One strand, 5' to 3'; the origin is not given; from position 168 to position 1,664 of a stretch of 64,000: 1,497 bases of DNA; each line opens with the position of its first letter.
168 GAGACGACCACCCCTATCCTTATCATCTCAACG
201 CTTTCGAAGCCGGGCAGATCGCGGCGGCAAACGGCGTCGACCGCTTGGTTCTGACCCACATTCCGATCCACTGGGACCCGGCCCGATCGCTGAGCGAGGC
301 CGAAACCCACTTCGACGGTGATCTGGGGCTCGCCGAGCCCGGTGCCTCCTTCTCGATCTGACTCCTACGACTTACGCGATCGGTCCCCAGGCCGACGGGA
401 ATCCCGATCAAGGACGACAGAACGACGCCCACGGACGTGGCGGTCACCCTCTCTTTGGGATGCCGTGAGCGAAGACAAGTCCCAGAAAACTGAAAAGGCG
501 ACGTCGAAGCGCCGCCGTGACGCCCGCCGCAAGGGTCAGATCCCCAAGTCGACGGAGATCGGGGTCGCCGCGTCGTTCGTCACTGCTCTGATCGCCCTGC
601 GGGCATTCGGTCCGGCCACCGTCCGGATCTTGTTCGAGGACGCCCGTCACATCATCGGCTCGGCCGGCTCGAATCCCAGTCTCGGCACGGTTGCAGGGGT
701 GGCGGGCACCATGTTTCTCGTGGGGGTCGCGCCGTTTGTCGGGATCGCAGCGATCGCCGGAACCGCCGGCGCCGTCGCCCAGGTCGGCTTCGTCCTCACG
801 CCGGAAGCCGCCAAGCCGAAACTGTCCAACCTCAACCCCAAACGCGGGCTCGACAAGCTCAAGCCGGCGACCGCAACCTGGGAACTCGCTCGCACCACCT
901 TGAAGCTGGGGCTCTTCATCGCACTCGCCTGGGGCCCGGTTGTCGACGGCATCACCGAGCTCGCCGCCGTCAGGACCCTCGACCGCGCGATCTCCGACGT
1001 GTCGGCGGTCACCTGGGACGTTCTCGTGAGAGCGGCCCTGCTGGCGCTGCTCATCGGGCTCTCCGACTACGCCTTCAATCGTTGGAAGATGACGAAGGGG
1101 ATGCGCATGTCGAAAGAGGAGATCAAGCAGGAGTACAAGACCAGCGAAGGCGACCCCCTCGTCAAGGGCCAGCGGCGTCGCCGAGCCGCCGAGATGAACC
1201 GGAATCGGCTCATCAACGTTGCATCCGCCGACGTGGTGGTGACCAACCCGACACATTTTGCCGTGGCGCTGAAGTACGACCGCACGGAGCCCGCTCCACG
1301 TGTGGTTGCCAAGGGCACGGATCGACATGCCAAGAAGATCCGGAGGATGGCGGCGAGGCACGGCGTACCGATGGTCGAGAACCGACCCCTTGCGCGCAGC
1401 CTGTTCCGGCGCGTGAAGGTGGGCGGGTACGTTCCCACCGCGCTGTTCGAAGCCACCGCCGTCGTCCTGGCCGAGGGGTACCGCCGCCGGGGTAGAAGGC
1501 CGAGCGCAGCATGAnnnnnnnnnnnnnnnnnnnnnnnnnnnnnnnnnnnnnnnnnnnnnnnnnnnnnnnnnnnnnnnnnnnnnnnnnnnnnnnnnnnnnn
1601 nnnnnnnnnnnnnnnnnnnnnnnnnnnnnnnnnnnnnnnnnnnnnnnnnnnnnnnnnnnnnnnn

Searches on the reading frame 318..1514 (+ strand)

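Call 37: search_protein_families(library=pfam, proteins=[window:318-1514:+], max_evalue=0.0001)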
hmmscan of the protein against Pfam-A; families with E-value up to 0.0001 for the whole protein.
window:318-1514:+ (398 aa): 1 family
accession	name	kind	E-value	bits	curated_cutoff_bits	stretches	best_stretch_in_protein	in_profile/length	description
PF01312.24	Bac_export_2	-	2.7e-99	333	24.4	1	56-385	2-333/335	FlhB HrpN YscU SpaS Family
